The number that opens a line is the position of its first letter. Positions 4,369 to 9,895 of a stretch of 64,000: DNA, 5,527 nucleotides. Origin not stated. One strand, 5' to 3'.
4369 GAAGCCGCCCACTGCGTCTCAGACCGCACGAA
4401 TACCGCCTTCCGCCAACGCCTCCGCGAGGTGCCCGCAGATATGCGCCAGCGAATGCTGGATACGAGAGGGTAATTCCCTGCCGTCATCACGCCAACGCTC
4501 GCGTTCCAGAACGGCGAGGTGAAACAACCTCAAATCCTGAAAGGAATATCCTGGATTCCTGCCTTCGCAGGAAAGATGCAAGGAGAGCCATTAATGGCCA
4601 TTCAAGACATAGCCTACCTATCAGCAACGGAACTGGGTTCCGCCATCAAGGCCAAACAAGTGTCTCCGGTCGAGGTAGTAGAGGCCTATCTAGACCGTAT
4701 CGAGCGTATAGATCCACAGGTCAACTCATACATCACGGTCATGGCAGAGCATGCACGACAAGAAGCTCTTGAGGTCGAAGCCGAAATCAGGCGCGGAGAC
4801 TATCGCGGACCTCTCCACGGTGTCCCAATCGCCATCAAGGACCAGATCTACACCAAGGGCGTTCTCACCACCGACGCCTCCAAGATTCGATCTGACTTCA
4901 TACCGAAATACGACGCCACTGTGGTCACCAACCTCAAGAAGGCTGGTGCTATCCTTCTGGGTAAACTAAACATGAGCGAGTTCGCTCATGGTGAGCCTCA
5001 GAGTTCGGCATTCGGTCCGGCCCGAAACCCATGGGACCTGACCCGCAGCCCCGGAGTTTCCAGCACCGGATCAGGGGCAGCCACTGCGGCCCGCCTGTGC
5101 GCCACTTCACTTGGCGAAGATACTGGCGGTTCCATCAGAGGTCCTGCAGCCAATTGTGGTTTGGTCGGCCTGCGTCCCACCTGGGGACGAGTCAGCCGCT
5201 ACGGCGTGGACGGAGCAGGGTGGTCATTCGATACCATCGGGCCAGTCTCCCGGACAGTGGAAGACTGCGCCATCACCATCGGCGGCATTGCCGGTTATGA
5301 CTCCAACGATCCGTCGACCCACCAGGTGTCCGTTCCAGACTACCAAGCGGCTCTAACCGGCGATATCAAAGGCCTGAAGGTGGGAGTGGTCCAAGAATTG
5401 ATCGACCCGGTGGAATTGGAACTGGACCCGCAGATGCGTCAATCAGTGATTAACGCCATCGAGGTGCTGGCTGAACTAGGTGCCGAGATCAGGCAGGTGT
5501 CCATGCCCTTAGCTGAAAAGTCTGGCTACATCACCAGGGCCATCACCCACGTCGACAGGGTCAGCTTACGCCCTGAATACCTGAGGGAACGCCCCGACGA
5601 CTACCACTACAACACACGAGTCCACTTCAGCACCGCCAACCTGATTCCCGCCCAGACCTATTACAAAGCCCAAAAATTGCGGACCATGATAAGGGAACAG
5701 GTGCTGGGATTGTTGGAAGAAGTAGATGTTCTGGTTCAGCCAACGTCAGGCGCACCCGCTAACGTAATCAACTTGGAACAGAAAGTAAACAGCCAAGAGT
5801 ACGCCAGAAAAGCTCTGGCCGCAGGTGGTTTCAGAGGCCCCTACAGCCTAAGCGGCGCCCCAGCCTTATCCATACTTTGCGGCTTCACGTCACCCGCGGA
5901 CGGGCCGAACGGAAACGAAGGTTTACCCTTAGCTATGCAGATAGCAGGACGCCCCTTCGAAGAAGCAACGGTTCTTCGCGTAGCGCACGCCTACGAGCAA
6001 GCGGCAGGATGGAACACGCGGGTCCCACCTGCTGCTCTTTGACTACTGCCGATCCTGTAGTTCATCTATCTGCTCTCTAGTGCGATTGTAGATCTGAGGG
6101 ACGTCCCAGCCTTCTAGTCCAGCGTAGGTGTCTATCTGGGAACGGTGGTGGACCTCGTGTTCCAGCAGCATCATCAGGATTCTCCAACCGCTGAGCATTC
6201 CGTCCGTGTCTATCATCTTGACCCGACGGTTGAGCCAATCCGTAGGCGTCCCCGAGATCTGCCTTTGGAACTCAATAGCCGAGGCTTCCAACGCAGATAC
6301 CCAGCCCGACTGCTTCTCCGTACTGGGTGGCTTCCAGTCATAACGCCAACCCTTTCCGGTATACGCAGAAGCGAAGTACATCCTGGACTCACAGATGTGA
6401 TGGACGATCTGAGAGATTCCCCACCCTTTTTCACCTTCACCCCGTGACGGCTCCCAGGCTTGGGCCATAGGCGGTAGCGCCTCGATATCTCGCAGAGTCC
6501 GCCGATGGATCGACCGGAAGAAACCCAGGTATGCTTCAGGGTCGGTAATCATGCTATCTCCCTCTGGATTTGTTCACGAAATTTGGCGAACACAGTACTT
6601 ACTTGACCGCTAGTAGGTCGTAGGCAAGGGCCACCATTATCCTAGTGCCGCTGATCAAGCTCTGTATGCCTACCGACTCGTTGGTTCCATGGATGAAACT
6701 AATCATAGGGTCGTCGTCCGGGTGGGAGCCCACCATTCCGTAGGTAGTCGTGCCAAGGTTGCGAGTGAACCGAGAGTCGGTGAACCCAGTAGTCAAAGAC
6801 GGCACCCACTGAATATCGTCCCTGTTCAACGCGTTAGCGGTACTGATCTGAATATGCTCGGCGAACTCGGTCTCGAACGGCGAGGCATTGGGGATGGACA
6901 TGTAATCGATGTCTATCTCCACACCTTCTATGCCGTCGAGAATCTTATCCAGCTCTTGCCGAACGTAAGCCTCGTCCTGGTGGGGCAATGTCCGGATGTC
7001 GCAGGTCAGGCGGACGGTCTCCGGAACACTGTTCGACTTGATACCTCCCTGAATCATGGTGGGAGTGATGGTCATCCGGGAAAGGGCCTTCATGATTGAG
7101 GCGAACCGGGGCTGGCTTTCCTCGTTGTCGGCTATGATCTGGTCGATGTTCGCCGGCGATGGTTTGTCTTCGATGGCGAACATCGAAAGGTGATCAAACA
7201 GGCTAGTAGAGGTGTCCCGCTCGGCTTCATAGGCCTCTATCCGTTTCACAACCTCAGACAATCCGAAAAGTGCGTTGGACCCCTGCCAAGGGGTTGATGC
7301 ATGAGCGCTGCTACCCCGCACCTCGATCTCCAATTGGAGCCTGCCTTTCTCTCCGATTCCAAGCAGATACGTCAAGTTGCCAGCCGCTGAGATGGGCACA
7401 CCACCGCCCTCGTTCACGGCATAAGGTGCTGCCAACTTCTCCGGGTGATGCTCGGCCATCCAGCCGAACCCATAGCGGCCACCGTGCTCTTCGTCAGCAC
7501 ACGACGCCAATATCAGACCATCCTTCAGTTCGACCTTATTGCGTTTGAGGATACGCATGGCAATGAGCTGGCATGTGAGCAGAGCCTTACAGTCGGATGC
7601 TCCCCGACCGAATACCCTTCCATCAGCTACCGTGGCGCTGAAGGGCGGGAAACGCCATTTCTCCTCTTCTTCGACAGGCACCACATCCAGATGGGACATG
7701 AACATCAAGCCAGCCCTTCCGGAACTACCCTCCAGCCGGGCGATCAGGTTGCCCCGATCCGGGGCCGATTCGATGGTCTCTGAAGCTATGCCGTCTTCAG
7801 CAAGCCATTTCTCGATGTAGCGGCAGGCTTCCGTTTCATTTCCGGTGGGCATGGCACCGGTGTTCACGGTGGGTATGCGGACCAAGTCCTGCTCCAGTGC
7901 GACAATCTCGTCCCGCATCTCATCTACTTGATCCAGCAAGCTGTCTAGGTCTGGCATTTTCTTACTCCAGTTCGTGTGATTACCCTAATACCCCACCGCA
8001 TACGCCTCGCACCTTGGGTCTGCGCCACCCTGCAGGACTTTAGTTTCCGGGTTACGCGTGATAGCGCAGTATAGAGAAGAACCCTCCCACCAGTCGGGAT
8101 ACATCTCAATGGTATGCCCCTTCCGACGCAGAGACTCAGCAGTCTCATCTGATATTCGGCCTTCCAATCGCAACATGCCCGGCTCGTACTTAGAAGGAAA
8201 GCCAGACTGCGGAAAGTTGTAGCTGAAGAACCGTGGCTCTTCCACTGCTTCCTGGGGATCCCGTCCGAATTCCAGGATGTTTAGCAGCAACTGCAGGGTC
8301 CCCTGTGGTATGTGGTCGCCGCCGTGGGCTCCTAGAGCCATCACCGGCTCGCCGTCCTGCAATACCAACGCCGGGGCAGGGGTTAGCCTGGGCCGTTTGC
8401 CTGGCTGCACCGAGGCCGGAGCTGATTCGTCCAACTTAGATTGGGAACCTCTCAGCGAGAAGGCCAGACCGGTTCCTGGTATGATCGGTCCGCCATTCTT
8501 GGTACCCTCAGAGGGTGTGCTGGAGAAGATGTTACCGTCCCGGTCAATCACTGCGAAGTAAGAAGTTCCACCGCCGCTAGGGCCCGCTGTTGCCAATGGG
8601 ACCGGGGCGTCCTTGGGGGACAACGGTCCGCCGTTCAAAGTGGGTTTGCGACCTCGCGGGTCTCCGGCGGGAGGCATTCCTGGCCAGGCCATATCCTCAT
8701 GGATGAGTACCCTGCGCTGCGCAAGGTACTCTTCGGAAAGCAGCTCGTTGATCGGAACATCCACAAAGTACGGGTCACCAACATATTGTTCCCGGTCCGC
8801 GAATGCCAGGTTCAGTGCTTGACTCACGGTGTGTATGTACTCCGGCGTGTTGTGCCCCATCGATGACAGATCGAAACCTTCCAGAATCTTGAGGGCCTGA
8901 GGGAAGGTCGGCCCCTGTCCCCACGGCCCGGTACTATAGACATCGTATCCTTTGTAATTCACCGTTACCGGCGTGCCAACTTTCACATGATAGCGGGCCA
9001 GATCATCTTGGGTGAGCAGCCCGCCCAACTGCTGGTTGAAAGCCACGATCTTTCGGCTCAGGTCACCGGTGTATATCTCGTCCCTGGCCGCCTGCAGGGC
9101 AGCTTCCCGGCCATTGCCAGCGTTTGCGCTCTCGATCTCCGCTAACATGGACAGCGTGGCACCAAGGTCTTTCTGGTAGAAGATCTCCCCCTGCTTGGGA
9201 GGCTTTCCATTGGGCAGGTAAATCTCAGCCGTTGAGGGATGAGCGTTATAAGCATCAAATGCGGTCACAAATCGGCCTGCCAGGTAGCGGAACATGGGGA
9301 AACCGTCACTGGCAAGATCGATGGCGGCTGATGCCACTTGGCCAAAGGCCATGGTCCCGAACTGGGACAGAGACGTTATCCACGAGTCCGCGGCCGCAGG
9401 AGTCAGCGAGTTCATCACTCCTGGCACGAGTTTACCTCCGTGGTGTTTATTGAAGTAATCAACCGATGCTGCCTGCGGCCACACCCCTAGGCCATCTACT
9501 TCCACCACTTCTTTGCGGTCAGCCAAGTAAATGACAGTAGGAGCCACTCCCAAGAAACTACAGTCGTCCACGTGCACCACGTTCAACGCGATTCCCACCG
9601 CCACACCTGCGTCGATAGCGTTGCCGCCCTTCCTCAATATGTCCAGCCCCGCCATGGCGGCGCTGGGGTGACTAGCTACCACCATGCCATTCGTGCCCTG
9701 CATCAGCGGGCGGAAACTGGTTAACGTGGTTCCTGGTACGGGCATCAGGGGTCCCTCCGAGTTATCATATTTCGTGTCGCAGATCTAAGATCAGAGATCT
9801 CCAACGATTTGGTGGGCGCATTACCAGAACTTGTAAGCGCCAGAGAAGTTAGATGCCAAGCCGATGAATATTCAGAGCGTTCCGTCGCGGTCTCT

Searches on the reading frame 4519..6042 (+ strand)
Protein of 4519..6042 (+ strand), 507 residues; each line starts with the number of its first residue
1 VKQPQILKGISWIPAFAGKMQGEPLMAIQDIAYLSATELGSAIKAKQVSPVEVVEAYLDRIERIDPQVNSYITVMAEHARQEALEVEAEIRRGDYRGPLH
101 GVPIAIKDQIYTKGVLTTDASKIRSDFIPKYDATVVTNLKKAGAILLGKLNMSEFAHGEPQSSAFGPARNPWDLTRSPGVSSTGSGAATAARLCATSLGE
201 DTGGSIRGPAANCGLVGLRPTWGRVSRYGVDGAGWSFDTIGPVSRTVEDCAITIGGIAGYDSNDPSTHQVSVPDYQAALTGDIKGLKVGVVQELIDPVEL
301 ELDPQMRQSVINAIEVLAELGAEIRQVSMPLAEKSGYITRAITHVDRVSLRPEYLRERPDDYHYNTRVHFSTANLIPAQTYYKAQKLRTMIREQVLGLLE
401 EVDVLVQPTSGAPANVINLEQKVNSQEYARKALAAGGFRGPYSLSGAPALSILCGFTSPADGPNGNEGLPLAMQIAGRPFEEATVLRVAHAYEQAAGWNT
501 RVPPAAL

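Call 85: search_protein_families(library=pfam, proteins=[window:4519-6042:+], max_evalue=0.0001)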
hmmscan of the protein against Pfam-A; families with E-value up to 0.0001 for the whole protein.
window:4519-6042:+ (507 aa): 1 family
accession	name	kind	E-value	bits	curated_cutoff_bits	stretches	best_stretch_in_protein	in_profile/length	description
PF01425.27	Amidase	-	5.7e-113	378.7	27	1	52-486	1-445/445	Amidase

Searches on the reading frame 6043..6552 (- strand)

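Call 85: search_protein_families(library=pfam, proteins=[window:6043-6552:-], max_evalue=0.0001)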
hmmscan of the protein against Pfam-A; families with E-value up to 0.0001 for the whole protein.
window:6043-6552:- (169 aa): 2 families
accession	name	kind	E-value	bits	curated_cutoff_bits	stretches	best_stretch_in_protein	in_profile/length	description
PF05163.17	DinB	-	1.2e-11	45.3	23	1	9-160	9-158/165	DinB family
PF12867.12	DinB_2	-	1.2e-05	26.2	24.8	1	17-140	7-128/128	DinB superfamily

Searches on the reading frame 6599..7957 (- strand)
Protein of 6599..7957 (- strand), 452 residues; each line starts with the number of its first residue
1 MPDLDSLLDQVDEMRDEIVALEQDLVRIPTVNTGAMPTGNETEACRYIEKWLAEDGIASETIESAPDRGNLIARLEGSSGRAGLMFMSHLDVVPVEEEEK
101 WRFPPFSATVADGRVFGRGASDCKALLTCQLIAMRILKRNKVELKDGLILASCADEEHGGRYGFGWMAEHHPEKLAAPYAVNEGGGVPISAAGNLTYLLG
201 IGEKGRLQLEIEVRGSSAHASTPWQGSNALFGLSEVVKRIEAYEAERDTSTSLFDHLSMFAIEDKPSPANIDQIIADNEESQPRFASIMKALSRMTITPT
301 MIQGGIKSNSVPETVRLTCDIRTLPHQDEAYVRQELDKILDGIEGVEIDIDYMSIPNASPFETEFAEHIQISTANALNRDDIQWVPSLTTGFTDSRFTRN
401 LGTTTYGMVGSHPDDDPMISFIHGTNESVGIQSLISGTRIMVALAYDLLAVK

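Call 85: search_protein_families(library=pfam, proteins=[window:6599-7957:-], max_evalue=0.0001)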
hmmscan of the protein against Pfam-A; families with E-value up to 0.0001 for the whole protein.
window:6599-7957:- (452 aa): 3 families
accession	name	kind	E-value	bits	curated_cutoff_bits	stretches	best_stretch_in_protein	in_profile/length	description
PF01546.33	Peptidase_M20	-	1.4e-26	94.1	24.6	1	85-445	1-204/206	Peptidase family M20/M25/M40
PF07687.19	M20_dimer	-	2e-18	66.7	21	1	201-341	1-100/107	Peptidase dimerisation domain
PF04389.22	Peptidase_M28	-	5.7e-06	26.6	21.3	1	70-159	1-69/193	Peptidase family M28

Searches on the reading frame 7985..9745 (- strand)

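Call 85: search_protein_families(library=pfam, proteins=[window:7985-9745:-], max_evalue=0.0001)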
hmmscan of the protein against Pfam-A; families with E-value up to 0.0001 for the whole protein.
window:7985-9745:- (586 aa): 1 family
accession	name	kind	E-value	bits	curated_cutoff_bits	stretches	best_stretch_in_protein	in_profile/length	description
PF01019.26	G_glu_transpept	-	7.1e-114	381.9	27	1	35-579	2-510/512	Gamma-glutamyltranspeptidase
